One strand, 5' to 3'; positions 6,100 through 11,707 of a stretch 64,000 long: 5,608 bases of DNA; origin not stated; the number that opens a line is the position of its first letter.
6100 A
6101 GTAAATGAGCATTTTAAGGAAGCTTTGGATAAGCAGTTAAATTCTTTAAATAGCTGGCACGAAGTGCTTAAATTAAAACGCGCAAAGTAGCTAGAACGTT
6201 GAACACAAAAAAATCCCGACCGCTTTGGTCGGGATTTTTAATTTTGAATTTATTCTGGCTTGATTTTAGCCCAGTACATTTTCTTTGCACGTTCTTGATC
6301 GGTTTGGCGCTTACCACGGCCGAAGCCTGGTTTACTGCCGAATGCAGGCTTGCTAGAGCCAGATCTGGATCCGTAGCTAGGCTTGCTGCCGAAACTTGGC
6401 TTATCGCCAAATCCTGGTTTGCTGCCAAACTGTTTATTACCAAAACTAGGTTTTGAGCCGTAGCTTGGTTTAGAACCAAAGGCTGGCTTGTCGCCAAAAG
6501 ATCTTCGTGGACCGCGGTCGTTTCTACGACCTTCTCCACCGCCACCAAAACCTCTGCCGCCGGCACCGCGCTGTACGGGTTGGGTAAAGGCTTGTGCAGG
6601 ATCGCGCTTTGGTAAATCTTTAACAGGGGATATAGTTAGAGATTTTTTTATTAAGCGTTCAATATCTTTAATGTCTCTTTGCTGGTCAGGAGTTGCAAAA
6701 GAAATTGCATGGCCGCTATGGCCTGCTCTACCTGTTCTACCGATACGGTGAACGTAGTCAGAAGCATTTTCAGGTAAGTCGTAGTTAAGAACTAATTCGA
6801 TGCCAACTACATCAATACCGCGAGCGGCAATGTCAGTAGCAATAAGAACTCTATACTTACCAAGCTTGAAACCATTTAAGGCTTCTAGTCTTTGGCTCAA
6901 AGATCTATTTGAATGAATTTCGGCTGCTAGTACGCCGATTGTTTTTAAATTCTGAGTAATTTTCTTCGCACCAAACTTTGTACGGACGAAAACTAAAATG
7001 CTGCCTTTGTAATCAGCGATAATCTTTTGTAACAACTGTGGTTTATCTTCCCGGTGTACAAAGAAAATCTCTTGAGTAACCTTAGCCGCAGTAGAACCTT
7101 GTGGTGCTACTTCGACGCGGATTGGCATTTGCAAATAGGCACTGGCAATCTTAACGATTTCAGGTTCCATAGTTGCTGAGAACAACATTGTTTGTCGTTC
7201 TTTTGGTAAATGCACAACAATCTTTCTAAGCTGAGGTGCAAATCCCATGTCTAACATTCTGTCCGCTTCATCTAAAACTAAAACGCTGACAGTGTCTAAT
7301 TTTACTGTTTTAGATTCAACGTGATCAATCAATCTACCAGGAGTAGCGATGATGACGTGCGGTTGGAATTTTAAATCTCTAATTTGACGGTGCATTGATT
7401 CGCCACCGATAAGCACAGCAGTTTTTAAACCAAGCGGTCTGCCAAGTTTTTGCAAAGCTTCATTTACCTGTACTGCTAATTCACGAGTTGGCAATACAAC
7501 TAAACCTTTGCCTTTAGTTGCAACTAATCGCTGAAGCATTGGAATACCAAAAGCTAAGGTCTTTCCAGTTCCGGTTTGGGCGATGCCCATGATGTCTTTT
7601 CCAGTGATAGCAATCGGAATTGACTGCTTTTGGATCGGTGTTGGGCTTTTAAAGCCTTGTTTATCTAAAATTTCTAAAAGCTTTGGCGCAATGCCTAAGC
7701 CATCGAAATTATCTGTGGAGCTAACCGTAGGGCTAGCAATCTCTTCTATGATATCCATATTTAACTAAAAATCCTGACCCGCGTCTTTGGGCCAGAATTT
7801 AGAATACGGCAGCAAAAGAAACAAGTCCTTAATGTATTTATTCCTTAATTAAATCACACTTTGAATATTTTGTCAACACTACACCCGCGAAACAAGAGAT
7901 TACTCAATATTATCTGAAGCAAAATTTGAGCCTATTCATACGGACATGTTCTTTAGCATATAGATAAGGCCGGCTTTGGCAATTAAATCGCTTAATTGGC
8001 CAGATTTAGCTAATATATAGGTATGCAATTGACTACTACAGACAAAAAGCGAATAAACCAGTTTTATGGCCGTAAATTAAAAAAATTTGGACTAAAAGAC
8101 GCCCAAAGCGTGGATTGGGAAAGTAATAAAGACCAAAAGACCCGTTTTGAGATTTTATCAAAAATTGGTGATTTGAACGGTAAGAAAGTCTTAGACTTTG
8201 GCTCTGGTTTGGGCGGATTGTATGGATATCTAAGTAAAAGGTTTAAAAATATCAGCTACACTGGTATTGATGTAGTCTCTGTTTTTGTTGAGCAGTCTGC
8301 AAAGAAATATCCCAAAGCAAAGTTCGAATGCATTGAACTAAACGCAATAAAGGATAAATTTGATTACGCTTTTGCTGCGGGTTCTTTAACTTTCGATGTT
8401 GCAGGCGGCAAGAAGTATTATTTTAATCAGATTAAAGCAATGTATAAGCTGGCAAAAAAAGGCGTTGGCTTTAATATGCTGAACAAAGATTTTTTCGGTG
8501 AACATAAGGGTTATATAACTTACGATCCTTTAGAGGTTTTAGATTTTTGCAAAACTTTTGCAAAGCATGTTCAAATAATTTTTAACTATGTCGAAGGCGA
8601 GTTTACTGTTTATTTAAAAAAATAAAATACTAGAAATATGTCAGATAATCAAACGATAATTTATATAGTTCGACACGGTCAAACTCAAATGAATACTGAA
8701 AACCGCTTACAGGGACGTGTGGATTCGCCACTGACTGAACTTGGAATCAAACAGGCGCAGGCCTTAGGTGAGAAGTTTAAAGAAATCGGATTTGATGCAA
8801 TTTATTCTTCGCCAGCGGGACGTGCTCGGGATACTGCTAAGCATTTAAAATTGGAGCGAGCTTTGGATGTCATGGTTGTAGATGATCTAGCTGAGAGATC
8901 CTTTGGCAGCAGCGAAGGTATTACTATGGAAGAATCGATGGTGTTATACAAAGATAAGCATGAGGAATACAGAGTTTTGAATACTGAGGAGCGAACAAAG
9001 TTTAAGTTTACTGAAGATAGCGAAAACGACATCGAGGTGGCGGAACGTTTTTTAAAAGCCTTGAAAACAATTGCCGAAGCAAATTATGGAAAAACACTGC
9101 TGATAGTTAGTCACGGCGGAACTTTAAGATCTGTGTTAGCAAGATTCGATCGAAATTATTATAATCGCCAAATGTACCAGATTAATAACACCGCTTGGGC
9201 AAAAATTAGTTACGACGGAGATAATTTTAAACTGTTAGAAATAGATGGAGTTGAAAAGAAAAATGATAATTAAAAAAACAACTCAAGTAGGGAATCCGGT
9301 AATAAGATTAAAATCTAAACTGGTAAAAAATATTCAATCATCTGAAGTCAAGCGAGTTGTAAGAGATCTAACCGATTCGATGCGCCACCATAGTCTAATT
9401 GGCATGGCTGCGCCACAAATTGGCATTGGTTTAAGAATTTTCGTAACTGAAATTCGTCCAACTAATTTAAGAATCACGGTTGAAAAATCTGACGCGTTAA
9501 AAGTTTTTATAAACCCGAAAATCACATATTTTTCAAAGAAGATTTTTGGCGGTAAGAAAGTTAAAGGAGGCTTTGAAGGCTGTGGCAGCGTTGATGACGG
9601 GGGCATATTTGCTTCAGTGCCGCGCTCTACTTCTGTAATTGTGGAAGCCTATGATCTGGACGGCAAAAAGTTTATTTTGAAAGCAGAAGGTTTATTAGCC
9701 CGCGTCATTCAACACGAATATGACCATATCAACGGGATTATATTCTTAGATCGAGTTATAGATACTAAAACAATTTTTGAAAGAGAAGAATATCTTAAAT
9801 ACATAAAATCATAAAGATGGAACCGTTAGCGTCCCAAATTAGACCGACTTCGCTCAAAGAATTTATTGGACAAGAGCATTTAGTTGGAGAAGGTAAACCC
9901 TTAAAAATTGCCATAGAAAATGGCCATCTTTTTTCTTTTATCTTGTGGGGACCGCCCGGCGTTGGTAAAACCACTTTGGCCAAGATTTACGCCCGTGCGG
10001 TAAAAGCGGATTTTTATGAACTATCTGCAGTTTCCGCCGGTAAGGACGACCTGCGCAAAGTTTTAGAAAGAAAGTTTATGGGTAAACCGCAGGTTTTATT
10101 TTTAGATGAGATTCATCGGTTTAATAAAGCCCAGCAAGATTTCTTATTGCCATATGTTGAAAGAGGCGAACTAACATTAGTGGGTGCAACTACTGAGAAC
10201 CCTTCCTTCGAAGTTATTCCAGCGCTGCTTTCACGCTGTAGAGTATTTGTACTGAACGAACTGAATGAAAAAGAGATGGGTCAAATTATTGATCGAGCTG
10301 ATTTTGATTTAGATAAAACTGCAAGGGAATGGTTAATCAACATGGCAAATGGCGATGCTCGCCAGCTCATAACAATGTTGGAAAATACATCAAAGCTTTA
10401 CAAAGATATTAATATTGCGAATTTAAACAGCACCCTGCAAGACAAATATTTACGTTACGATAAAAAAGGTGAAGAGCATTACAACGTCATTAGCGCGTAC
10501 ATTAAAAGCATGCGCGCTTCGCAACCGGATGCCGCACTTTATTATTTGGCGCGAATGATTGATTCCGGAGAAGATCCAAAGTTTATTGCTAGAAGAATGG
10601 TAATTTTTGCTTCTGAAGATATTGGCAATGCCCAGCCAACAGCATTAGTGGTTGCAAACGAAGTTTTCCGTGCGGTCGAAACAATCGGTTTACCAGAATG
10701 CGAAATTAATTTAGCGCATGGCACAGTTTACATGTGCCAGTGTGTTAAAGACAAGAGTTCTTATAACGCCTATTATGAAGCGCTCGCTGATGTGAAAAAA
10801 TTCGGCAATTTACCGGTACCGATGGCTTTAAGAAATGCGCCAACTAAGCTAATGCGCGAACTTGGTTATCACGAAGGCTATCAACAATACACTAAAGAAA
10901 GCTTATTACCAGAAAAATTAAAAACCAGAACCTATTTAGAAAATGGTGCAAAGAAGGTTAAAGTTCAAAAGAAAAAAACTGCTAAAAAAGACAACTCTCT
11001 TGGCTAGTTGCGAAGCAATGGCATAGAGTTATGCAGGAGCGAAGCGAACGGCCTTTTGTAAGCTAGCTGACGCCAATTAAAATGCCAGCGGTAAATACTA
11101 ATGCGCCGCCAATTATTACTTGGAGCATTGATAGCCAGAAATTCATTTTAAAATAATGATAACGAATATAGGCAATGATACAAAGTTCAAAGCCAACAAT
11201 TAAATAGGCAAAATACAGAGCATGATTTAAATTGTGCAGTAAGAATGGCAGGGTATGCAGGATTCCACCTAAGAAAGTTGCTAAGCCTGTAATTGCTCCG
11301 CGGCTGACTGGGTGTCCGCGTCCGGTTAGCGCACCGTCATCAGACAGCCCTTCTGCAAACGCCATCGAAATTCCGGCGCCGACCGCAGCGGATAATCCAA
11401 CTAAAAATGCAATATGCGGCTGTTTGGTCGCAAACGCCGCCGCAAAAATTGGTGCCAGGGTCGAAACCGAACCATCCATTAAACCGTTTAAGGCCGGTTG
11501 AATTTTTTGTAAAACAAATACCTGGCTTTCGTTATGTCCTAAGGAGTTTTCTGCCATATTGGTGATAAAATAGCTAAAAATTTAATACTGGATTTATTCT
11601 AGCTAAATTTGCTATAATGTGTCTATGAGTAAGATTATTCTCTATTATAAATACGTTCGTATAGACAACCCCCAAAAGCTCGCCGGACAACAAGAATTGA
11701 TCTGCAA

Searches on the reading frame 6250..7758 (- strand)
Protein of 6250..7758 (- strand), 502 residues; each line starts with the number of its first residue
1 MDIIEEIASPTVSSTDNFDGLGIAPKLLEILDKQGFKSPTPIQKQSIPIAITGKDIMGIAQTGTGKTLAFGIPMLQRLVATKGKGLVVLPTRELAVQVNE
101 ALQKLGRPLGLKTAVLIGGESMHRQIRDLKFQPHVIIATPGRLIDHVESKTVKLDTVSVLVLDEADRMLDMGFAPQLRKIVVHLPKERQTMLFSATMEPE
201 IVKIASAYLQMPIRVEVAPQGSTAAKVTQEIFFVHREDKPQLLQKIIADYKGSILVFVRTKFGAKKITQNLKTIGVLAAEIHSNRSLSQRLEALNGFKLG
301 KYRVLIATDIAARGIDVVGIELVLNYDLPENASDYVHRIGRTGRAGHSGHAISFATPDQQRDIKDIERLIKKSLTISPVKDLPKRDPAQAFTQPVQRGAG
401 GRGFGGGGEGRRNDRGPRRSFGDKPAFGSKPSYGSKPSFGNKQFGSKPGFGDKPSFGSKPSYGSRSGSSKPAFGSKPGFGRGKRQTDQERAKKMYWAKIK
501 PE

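Call 92: search_protein_families(library=pfam, proteins=[window:6250-7758:-], max_evalue=0.0001)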
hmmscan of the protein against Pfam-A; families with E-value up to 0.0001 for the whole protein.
window:6250-7758:- (502 aa): 3 families
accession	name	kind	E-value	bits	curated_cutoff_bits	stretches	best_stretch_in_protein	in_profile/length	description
PF00270.35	DEAD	-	2.8e-50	170.8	26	1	40-201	1-164/167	DEAD/DEAH box helicase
PF00271.37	Helicase_C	-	5.2e-28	97.9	23.5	1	239-346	2-110/110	Helicase conserved C-terminal domain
PF04851.21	ResIII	-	9.5e-07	29.3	22.5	1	57-198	27-163/164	Type III restriction enzyme, res subunit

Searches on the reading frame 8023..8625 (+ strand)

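Call 92: search_protein_families(library=pfam, proteins=[window:8023-8625:+], max_evalue=0.0001)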
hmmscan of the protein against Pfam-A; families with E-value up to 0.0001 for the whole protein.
window:8023-8625:+ (200 aa): 2 families
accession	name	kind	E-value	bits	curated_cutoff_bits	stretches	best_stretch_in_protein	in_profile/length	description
PF08242.18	Methyltransf_12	-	2.1e-06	28.8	30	1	57-123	1-76/98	Methyltransferase domain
PF13649.12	Methyltransf_25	-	2.2e-06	28.7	27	1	56-124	1-76/97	Methyltransferase domain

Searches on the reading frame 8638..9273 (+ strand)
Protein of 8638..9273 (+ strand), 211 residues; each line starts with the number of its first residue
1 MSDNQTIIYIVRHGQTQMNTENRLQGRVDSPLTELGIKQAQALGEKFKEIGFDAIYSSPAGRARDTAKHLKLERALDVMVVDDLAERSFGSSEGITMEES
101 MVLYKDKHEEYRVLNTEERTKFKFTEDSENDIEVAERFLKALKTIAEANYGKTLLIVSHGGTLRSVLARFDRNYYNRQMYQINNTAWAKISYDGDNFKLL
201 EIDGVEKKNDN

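Call 92: search_protein_families(library=pfam, proteins=[window:8638-9273:+], max_evalue=0.0001)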
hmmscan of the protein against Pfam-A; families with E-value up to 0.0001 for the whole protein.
window:8638-9273:+ (211 aa): 1 family
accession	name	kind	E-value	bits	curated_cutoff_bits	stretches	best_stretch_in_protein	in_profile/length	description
PF00300.27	His_Phos_1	-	5.9e-49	166.8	21.7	1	8-201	1-190/194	Histidine phosphatase superfamily (branch 1)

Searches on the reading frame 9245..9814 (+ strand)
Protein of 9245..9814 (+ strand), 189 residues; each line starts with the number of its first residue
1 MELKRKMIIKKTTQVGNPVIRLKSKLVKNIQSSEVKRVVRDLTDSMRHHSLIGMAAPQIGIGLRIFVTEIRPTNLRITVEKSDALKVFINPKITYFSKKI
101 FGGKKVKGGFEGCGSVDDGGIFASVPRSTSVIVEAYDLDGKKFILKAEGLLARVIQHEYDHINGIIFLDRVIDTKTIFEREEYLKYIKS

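Call 92: search_protein_families(library=pfam, proteins=[window:9245-9814:+], max_evalue=0.0001)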
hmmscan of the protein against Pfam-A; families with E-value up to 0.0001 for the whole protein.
window:9245-9814:+ (189 aa): 1 family
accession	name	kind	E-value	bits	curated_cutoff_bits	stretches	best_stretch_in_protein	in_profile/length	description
PF01327.26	Pep_deformylase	-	5.5e-41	140.2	22.8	1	10-175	2-154/156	Polypeptide deformylase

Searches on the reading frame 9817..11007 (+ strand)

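Call 92: search_protein_families(library=pfam, proteins=[window:9817-11007:+], max_evalue=0.0001)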
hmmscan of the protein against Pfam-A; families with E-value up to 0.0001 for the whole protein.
window:9817-11007:+ (396 aa): 12 families
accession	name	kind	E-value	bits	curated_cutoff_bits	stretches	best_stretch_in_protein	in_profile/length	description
PF12002.13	MgsA_C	-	2.8e-51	174.2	27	1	235-388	2-162/167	MgsA AAA+ ATPase C terminal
PF16193.11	AAA_assoc_2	-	5.8e-21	75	34.3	1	162-233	4-81/81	AAA C-terminal domain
PF00004.35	AAA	-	9e-18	65.4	21.2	1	42-145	2-127/131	ATPase family associated with various cellular activities (AAA)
PF05496.18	RuvB_N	-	1e-15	58.3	27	1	8-122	1-116/159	Holliday junction DNA helicase RuvB P-loop domain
PF07728.20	AAA_5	-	5.4e-09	36.6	22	1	41-127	2-103/139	AAA domain (dynein-related subfamily)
PF01078.27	Mg_chelatase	-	6.6e-06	26.1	20.3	0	14-57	3-41/207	Magnesium chelatase, subunit ChlI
PF20720.3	nSTAND3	-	1.1e-05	25.6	27.2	1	42-99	21-74/155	Novel STAND NTPase 3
PF13191.12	AAA_16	-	1.4e-05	26.1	32.6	0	40-65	26-51/167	AAA ATPase domain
PF13173.12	AAA_14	-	1.9e-05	25.1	27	1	42-126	6-100/129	AAA domain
PF13401.12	AAA_22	-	2.7e-05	24.9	27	0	42-178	9-109/130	AAA domain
PF00158.32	Sigma54_activat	-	7.3e-05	23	20.2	0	93-129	96-132/168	Sigma-54 interaction domain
PF07724.20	AAA_2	-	8.3e-05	23.1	27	0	38-65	3-30/166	AAA domain (Cdc48 subfamily)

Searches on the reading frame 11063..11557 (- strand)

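Call 92: search_protein_families(library=pfam, proteins=[window:11063-11557:-], max_evalue=0.0001)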
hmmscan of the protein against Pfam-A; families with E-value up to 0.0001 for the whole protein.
window:11063-11557:- (164 aa): 1 family
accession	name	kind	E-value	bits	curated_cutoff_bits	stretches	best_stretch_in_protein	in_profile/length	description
PF01988.24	VIT1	-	2e-12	47.8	28.1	2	81-162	131-213/214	VIT family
